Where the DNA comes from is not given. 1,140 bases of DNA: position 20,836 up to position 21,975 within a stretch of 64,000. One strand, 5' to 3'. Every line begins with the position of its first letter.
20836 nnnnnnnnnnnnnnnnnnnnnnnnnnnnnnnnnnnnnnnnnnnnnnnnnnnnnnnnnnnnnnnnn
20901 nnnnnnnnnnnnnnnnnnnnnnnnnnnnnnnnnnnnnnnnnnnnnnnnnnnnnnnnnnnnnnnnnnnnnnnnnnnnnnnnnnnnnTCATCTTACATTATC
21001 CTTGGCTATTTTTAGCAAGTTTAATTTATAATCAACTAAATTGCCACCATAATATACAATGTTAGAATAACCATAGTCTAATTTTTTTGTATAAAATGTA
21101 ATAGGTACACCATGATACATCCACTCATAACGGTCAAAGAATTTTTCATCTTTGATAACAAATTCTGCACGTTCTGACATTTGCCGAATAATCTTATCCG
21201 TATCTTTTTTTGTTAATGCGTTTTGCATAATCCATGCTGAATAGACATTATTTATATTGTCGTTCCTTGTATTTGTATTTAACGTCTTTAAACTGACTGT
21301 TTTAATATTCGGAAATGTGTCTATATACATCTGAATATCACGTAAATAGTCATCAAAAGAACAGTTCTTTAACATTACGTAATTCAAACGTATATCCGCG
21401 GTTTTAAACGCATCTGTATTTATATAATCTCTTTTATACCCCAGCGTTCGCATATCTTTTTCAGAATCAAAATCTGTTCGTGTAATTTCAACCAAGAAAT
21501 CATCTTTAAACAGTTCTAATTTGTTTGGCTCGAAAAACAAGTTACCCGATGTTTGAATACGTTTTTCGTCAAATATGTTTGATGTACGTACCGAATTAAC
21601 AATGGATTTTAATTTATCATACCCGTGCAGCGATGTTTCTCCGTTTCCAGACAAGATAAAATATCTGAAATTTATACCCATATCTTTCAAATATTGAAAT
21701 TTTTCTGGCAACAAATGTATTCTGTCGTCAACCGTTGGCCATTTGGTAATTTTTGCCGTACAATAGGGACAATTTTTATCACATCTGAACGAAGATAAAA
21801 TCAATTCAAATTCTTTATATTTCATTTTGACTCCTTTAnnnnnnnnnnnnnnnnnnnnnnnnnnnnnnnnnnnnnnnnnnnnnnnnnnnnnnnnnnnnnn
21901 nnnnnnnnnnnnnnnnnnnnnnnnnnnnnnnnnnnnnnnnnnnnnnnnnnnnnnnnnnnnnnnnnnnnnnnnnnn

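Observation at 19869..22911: Tightly coupled operon of PnuC, NDT-like protein, radical SAM enzyme, NrtR-like regulator and HD-like protein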

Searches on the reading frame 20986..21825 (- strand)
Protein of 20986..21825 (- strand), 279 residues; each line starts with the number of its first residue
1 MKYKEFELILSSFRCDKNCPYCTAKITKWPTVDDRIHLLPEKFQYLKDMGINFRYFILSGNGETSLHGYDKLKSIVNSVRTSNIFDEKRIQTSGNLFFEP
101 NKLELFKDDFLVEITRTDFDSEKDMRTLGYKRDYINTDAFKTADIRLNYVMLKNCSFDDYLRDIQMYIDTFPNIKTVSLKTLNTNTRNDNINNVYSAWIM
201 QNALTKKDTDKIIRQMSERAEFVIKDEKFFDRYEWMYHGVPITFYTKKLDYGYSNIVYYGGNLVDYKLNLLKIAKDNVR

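Call 3: search_protein_families(library=pfam, proteins=[window:20986-21825:-], max_evalue=0.1)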
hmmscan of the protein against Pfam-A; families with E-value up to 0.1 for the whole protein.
window:20986-21825:- (279 aa): 3 families
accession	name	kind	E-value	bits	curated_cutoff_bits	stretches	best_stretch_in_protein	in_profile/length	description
PF04055.27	Radical_SAM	-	0.00071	20.2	29.5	1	12-123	4-116/166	Radical SAM superfamily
PF12380.14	Peptidase_C62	-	0.027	14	19.2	1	127-180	214-267/284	Gill-associated viral 3C-like peptidase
PF13353.11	Fer4_12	-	0.066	14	22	0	15-102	15-99/137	4Fe-4S single cluster domain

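Call 4: search_protein_families(library=ncbifam, proteins=[window:20986-21825:-], max_evalue=0.1)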
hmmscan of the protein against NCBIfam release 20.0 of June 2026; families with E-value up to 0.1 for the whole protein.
window:20986-21825:- (279 aa): 2 families
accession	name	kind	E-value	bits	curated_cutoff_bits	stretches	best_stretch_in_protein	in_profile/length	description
NF045646.2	rSAM_Se_TrsS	equivalog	0.035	12.6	490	1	13-94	94-170/441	radical SAM (seleno)protein TrsS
NF001607.0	PRK00398.1-4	equivalog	0.048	13.4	89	1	4-28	17-40/53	DNA-directed RNA polymerase subunit P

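Call 5: search_protein_families(library=padloc, proteins=[window:20986-21825:-], max_evalue=0.1)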
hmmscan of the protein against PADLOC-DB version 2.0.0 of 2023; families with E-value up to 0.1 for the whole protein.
window:20986-21825:- (279 aa): 0 families

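Call 6: search_protein_families(library=phrogs, proteins=[window:20986-21825:-], max_evalue=0.1)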
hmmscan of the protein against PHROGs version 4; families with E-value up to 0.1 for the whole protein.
window:20986-21825:- (279 aa): 1 family
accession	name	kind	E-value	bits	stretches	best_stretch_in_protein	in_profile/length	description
phrog_31101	-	unknown function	0.082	14.3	0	143-180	38-75/76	-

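Call 8: search_solved_structures(query=window:20986-21825:-, max_evalue=10, show_alignments=2)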
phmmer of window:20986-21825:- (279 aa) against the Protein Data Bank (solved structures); distinct sequences matched with E-value up to 10: 0.

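Call 12: find_homologous_proteins(query=window:20986-21825:-, max_evalue=0.001)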
Query window:20986-21825:- (279 aa): 293 proteins with E <= 0.001 among 503 candidates; the best 120 are listed.
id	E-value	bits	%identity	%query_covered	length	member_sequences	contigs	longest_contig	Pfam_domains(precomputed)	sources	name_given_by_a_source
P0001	1.3e-181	620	98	100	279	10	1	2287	-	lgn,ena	-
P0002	1.6e-161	554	87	100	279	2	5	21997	-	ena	-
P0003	3.1e-154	530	83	100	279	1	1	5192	-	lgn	-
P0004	4.3e-154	530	84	99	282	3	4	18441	-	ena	-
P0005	2.6e-130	452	68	100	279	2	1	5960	-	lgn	-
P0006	3.5e-130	451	70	100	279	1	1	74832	-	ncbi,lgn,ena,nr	ncbi:hypothetical protein HDR61_00425 [bacterium]|nr:hypothetical protein [bacterium]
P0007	1.2e-129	450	69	100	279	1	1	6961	-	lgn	-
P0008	9.1e-129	447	69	100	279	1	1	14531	-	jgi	-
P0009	3.8e-128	445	70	100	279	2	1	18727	-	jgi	-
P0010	9.0e-128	444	67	100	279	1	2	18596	-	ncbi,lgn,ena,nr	ncbi:MAG: radical SAM protein [Alphaproteobacteria bacterium]|nr:radical SAM protein [Alphaproteobac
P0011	6.2e-127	441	68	98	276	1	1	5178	-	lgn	-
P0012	6.6e-127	441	70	99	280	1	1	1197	PF04055.28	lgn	-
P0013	9.6e-127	440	69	99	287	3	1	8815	-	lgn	-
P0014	1.5e-126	439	70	99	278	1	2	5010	PF04055.28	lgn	-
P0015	2.6e-126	439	68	100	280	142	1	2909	-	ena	-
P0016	5.0e-126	438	68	99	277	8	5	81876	-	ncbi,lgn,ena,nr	ncbi:MAG: 4Fe-4S cluster-binding domain-containing protein [Alphaproteobacteria bacterium]|nr:4Fe-4S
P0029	2.0e-123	429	69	99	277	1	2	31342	PF04055.28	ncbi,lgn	-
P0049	3.1e-121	422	68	99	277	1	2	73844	-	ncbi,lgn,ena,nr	ncbi:MAG: hypothetical protein J6B87_01720 [Clostridia bacterium]|nr:hypothetical protein [Clostridi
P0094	3.6e-118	412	66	99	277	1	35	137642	PF04055.28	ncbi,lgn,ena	-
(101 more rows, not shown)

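Call 13: find_encoding_contigs(protein=P0049, flank=8000, max_places=3)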
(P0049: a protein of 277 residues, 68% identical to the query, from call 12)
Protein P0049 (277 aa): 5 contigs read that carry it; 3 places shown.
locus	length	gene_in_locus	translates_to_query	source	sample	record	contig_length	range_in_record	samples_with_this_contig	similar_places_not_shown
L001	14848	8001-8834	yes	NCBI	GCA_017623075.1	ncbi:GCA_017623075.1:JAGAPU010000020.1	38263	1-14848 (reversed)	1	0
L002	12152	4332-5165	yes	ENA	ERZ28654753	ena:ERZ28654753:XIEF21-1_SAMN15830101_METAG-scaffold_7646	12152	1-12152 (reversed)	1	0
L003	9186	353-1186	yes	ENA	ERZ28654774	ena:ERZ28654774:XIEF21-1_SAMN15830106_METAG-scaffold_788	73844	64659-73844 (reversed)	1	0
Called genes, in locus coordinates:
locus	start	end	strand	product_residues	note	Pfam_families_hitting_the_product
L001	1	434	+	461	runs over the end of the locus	-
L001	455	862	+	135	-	-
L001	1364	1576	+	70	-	PF01248:Ribosomal_L7Ae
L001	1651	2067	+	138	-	PF00164:Ribosom_S12_S23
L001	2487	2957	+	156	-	PF00177:Ribosomal_S7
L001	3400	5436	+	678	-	PF00009:GTP_EFTU, PF22042:EF-G_D2, PF03144:GTP_EFTU_D2, PF14492:EFG_III, PF16658:RF3_C (weak), PF03764:EFG_IV, PF00679:EFG_C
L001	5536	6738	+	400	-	PF00009:GTP_EFTU, PF03144:GTP_EFTU_D2, PF03143:GTP_EFTU_D3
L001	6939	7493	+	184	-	PF04973:NMN_transporter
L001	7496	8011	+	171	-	PF05014:Nuc_deoxyrib_tr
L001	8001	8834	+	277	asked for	-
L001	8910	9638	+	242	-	PF19368:WHD_AraR, PF21906:WHD_NrtR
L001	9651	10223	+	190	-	PF01725:Ham1p_like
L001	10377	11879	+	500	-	PF01145:Band_7, PF15975:Flot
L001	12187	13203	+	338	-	PF02504:FA_synthesis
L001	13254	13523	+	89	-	PF00550:PP-binding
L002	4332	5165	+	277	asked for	-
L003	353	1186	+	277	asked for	-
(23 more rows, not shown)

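Call 14: find_encoding_contigs(protein=P0016, flank=8000, max_places=3)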
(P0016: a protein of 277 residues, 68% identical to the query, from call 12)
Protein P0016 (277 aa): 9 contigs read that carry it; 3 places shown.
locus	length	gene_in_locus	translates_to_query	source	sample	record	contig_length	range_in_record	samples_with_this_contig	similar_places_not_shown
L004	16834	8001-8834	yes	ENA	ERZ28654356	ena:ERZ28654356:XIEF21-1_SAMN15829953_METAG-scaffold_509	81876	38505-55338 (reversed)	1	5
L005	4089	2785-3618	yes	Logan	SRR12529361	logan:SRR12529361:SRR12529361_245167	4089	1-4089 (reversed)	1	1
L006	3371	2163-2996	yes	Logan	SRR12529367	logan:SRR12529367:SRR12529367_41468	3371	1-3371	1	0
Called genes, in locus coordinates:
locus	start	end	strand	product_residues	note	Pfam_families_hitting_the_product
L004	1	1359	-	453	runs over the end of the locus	PF13505:OMP_b-brl (faint), PF04575:SlipAM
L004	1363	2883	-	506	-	-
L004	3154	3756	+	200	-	PF00239:Resolvase, PF02796:HTH_7 (weak), PF13551:HTH_29 (faint)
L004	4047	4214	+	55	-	-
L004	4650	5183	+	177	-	PF01467:CTP_transf_like (weak)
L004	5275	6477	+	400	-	PF01996:F420_ligase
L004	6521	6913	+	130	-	-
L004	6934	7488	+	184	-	PF04973:NMN_transporter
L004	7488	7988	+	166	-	-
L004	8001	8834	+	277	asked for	-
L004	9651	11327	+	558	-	PF00282:Pyridoxal_deC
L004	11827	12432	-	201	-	-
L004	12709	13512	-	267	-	PF13462:Thioredoxin_4, PF01323:DSBA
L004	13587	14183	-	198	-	PF00300:His_Phos_1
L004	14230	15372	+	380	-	PF01501:Glyco_transf_8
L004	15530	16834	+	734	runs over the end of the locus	-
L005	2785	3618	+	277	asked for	-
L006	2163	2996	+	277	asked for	-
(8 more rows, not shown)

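Call 15: find_encoding_contigs(protein=P0094, flank=8000, max_places=4)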
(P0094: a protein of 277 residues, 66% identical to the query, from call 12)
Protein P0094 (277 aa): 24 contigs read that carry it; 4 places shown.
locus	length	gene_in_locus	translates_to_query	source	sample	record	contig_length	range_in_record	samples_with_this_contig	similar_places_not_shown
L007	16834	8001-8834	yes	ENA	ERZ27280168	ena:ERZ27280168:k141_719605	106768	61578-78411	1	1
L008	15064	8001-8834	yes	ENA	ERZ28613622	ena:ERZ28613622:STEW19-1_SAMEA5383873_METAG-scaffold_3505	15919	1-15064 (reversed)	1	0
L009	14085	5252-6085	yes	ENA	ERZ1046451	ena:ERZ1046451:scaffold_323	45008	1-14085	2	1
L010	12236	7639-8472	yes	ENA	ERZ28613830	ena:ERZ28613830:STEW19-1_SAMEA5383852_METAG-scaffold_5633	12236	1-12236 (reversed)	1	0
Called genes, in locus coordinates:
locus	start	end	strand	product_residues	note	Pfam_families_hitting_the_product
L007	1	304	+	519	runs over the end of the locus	PF18127:NAMPT_N (faint), PF04095:NAPRTase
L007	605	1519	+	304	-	-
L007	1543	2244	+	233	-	PF00092:VWA (faint)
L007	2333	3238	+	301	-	PF13672:PP2C_2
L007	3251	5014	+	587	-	-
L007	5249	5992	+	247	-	-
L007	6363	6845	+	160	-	PF02464:CinA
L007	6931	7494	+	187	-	PF04973:NMN_transporter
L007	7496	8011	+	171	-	-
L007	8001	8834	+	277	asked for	PF04055:Radical_SAM (faint)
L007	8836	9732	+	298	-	-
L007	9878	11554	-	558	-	PF12229:PG_binding_4, PF04294:VanW, PF07501:G5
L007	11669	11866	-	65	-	PF12844:HTH_19, PF13413:HTH_25 (weak), PF13443:HTH_26, PF13560:HTH_31, PF01381:HTH_3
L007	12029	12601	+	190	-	PF12844:HTH_19, PF13443:HTH_26, PF13560:HTH_31 (weak), PF01381:HTH_3, PF00717:Peptidase_S24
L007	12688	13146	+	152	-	PF16760:CBM53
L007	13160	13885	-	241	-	PF00106:adh_short, PF01370:Epimerase (weak), PF08659:KR, PF13561:adh_short_C2, PF23441:SDR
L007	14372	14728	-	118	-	-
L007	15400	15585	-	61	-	PF08984:DUF1858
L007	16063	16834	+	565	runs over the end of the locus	PF10412:TrwB_AAD_bind (faint)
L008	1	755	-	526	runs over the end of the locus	PF00005:ABC_tran, PF02463:SMC_N (weak), PF13304:AAA_21 (faint), PF12848:ABC_tran_Xtn, PF00005:ABC_tran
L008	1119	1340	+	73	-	-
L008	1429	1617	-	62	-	PF04070:DUF378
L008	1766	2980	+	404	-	PF09587:PGA_cap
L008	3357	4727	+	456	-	PF00709:Adenylsucc_synt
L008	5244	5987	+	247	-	-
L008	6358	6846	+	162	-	PF02464:CinA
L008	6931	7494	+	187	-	PF04973:NMN_transporter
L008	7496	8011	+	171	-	-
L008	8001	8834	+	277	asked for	PF04055:Radical_SAM (faint)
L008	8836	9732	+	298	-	-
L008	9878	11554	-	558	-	PF12229:PG_binding_4, PF04294:VanW, PF07501:G5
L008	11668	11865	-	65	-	PF12844:HTH_19, PF13413:HTH_25 (weak), PF13443:HTH_26, PF13560:HTH_31 (weak), PF01381:HTH_3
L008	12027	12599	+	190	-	PF12844:HTH_19, PF13443:HTH_26, PF13560:HTH_31 (weak), PF01381:HTH_3, PF00717:Peptidase_S24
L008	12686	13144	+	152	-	PF16760:CBM53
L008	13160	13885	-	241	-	PF00106:adh_short, PF01370:Epimerase (weak), PF08659:KR, PF13561:adh_short_C2, PF23441:SDR (weak)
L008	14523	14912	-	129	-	PF01844:HNH (weak)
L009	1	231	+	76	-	?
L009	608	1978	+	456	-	PF00709:Adenylsucc_synt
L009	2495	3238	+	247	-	-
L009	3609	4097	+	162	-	PF02464:CinA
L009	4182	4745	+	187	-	PF04973:NMN_transporter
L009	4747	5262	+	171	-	-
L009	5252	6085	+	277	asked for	PF04055:Radical_SAM (faint)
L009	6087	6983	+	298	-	-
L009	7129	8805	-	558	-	PF12229:PG_binding_4, PF04294:VanW, PF07501:G5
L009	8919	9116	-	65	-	PF12844:HTH_19, PF13413:HTH_25 (weak), PF13443:HTH_26, PF13560:HTH_31 (weak), PF01381:HTH_3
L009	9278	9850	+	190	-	PF12844:HTH_19, PF13443:HTH_26, PF13560:HTH_31 (weak), PF01381:HTH_3, PF00717:Peptidase_S24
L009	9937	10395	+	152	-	PF16760:CBM53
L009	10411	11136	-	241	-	PF00106:adh_short, PF01370:Epimerase (weak), PF08659:KR, PF13561:adh_short_C2, PF23441:SDR (weak)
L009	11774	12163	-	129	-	PF01844:HNH (weak)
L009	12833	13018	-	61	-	PF08984:DUF1858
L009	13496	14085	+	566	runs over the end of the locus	PF10412:TrwB_AAD_bind (faint)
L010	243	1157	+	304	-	-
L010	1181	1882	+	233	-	PF00092:VWA (faint)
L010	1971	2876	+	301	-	PF13672:PP2C_2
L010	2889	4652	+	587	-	-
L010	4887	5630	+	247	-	-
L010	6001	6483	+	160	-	PF02464:CinA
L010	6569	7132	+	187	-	PF04973:NMN_transporter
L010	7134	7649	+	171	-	-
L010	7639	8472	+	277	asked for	PF04055:Radical_SAM (faint)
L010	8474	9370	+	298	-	-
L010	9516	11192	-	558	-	PF12229:PG_binding_4, PF04294:VanW, PF07501:G5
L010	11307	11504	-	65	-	PF12844:HTH_19, PF13413:HTH_25 (weak), PF13443:HTH_26, PF13560:HTH_31, PF01381:HTH_3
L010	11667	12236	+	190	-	PF12844:HTH_19, PF13443:HTH_26, PF13560:HTH_31 (weak), PF01381:HTH_3, PF00717:Peptidase_S24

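Call 26: search_protein_representatives(protein=window:20986-21825:-)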
Query: 279 residues. Proteins with E-value up to 0.001 (for the whole library): 91; up to 1e-10: 78; up to 1e-30: 31. The best 91 are listed.
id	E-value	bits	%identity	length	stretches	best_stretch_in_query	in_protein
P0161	1.2e-112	392.2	64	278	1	1-273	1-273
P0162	1.5e-72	260.7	49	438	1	1-271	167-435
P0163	6.0e-64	232.5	45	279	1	2-273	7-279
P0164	5.3e-62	226.1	46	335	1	3-271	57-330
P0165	5.7e-62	226.0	68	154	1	125-275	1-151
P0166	1.3e-59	218.3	44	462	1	3-272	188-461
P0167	2.5e-58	214.1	45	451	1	3-268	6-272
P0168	1.7e-56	208.0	39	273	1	4-272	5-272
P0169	7.3e-56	206.0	44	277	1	2-273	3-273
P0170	1.8e-55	204.7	42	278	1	2-272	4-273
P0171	9.2e-55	202.4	40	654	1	2-276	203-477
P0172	3.4e-54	200.5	42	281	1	5-271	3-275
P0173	9.4e-54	199.1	67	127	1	1-126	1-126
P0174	3.9e-52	193.8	39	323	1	3-269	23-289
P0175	2.2e-51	191.3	41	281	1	2-273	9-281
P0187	8.1e-36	140.3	43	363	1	87-276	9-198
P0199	3.2e-26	108.8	33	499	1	6-217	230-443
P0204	1.0e-23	100.5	32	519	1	5-218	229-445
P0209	2.4e-22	96.1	35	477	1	6-217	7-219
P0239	1.5e-10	57.3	33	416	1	3-221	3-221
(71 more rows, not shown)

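Call 27: search_protein_families(library=pfam, proteins=[P0162, P0166, P0167, P0171, P0199, P0204, P0209, P0164, P0187, P0239], max_evalue=0.01)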
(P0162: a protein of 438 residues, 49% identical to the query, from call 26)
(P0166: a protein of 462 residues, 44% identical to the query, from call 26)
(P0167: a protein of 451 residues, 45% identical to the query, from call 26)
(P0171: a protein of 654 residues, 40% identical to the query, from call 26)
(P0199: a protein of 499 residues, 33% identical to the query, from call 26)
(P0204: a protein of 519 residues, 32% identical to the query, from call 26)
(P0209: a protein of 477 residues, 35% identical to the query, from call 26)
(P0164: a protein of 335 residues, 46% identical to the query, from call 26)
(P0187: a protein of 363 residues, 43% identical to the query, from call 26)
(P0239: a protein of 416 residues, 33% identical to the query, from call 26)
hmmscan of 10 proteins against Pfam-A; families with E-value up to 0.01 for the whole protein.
P0162 (438 aa): 5 families
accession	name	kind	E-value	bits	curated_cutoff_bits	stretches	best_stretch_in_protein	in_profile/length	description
PF18306.6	LDcluster4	-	0.00017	21.7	26.3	1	75-124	85-125/151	SLOG cluster4 family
PF05014.21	Nuc_deoxyrib_tr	-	0.00018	22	28.8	1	70-124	47-102/117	Nucleoside 2-deoxyribosyltransferase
PF04055.27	Radical_SAM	-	0.00028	21.5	29.5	1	181-236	7-62/166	Radical SAM superfamily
PF15891.11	Nuc_deoxyri_tr2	-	0.0019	19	30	0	67-118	49-101/105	Nucleoside 2-deoxyribosyltransferase like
PF13353.11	Fer4_12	-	0.0084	16.8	22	0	180-262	14-93/137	4Fe-4S single cluster domain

P0166 (462 aa): 1 family
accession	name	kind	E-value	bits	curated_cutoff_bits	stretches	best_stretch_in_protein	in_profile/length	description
PF04055.27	Radical_SAM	-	4.6e-08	33.8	29.5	1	195-352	2-161/166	Radical SAM superfamily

P0167 (451 aa): 2 families
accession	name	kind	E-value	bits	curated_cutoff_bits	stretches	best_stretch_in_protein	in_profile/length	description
PF04055.27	Radical_SAM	-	0.0014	19.3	29.5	1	15-136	4-125/166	Radical SAM superfamily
PF05014.21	Nuc_deoxyrib_tr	-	0.003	18.1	28.8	1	348-410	44-107/117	Nucleoside 2-deoxyribosyltransferase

P0171 (654 aa): 3 families
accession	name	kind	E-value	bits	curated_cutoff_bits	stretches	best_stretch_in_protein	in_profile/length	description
PF04055.27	Radical_SAM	-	0.00056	20.6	29.5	1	213-325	4-114/166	Radical SAM superfamily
PF15891.11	Nuc_deoxyri_tr2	-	0.00063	20.5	30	1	533-603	30-103/105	Nucleoside 2-deoxyribosyltransferase like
PF05014.21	Nuc_deoxyrib_tr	-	0.0098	16.5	28.8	0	536-604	31-99/117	Nucleoside 2-deoxyribosyltransferase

P0199 (499 aa): 5 families
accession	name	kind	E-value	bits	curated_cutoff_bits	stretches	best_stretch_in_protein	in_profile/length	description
PF02224.24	Cytidylate_kin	-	2.2e-09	37.8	26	1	6-219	1-210/211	Cytidylate kinase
PF13189.12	Cytidylate_kin2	-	1.8e-05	25.5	28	1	99-187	70-152/176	Cytidylate kinase-like family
PF13238.12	AAA_18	-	2e-05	25.5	29.4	1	6-164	1-109/128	AAA domain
PF04055.27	Radical_SAM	-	3.7e-05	24.4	29.5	1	236-319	4-86/166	Radical SAM superfamily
PF13207.12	AAA_17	-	0.00069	20.4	27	1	10-88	2-79/136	AAA domain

P0204 (519 aa): 12 families
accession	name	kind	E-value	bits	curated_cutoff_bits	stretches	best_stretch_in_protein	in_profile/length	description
PF02224.24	Cytidylate_kin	-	7.4e-15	55.7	26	1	7-221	1-209/211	Cytidylate kinase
PF13238.12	AAA_18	-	4.4e-08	34.1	29.4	1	7-176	1-119/128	AAA domain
PF04055.27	Radical_SAM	-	3e-06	27.9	29.5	1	236-351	4-115/166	Radical SAM superfamily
PF13207.12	AAA_17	-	8.4e-05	23.3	27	1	10-59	1-47/136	AAA domain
PF02223.23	Thymidylate_kin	-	0.00024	21.3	27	0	149-214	119-182/185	Thymidylate kinase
PF01202.28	SKI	-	0.00064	20.3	22.1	0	150-221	87-158/159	Shikimate kinase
PF24883.2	NPHP3_N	-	0.00066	20.3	24.8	0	3-31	21-49/164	Nephrocystin 3, N-terminal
PF20720.3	nSTAND3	-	0.0022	18.1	27.2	1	2-24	15-37/155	Novel STAND NTPase 3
PF00005.33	ABC_tran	-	0.0035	18.4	25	0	2-29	9-36/137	ABC transporter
PF13173.12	AAA_14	-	0.0038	17.7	27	0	3-39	1-40/129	AAA domain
PF13353.11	Fer4_12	-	0.0066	17.2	22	0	238-328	14-99/137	4Fe-4S single cluster domain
PF13401.12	AAA_22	-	0.0089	16.8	27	0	3-35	4-33/130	AAA domain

P0209 (477 aa): 1 family
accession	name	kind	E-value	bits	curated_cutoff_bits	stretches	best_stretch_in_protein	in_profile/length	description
PF04055.27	Radical_SAM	-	9.1e-08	32.9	29.5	1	15-134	6-124/166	Radical SAM superfamily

P0164 (335 aa): 0 families

P0187 (363 aa): 0 families

P0239 (416 aa): 0 families

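Call 29: find_related_loci(query=A1, collection=genome_contigs, flank=8000)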
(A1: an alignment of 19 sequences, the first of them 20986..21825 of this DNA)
Query A1 (279 aa) in genome_contigs; peptide patterns used: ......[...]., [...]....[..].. (x = any residue, [..] = any of these).
91 stretches matched a pattern; 58 encode a relative of the query (tblastn E <= 1e-3); 57 distinct loci.
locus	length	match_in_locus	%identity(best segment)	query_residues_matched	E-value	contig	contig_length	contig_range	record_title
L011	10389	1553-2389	67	1-279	3e-133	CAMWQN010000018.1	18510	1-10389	MAG TPA_asm: uncultured Rickettsiales bacterium isolate SRR14411243_bin.1_metawrap_v1.3_MAG genome assembly, contig: NOD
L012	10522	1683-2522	69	1-279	3e-133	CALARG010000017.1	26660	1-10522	MAG TPA_asm: uncultured Alphaproteobacteria bacterium isolate SRR6425825_bin.15_CONCOCT_v1.1_MAG genome assembly, contig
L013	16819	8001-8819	70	1-273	2e-129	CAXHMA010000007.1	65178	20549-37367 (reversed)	MAG: uncultured Alphaproteobacteria bacterium isolate ena-SAMPLE-TAB-22-03-2024-10:43:23:852-115549 genome assembly, con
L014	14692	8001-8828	69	1-276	1e-128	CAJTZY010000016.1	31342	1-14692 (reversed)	MAG TPA_asm: uncultured Bacilli bacterium isolate MGBC122614 genome assembly, contig: MGBC122614.16, whole genome shotgu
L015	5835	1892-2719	68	1-276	7e-128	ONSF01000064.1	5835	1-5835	uncultured Clostridiales bacterium isolate RUG591 genome assembly, contig: k87_30192354, whole genome shotgun sequence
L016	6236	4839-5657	67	1-273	8e-127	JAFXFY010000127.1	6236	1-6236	MAG: Alphaproteobacteria bacterium isolate RGIG6380 Sheep_Rectum-5__c500534, whole genome shotgun sequence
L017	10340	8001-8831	68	1-277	3e-126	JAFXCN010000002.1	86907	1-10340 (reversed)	MAG: Clostridia bacterium isolate RGIG6291 Sheep_Rectum-3__c1310, whole genome shotgun sequence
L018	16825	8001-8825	67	1-275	5e-126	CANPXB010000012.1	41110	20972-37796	MAG: uncultured Bacilli bacterium isolate Lapin-004__bin76 genome assembly, contig: Lapin-004__NODE_1078_length_41110_co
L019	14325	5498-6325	68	1-276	1e-125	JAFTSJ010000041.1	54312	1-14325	MAG: Alphaproteobacteria bacterium isolate RGIG4106 Roe_deer_Cecum.Co__c2131237, whole genome shotgun sequence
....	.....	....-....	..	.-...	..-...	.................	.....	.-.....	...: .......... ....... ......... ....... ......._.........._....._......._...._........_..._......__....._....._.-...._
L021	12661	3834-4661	67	1-276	5e-124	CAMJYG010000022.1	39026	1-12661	MAG: uncultured Clostridium sp. isolate SRR12081298_bin.62_metaWRAP_v1.3_MAG genome assembly, contig: ERZ12289774.1098,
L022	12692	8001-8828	67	1-276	3e-124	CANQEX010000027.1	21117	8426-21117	MAG: uncultured Clostridia bacterium isolate Lapin-005__bin66 genome assembly, contig: Lapin-005__NODE_3310_length_21117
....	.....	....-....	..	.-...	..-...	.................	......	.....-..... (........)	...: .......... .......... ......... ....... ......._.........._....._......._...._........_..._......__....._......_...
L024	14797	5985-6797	65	1-271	4e-123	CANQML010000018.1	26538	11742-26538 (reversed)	MAG: Candidatus Gastranaerophilales bacterium isolate Lapin-014__bin53 genome assembly, contig: Lapin-014__NODE_1434_len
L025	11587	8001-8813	65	1-271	2e-122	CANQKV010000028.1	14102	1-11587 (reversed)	MAG: uncultured Alphaproteobacteria bacterium isolate Lapin-026__bin93 genome assembly, contig: Lapin-026__NODE_5229_len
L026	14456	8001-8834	67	1-278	3e-122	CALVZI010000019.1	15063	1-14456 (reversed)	MAG: uncultured Bacilli bacterium isolate E10__bin67 genome assembly, contig: E10__k127_1506328, whole genome shotgun se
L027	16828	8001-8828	65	1-276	1e-122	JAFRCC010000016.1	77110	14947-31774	MAG: Clostridia bacterium isolate RGIG2360 Goat_Ileum-2__c99154, whole genome shotgun sequence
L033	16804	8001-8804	67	1-268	9e-121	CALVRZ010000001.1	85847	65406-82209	MAG: uncultured Bacilli bacterium isolate BRZ_EL__bin60 genome assembly, contig: BRZ_EL__NODE_388_length_85847_cov_7.694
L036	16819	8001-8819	66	1-273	8e-120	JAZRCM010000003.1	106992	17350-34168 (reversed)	MAG: Alphaproteobacteria bacterium isolate T1900045514_YK20190208.MAGScoT_cleanbin_000005 SGB_7587_k141_2776956, whole g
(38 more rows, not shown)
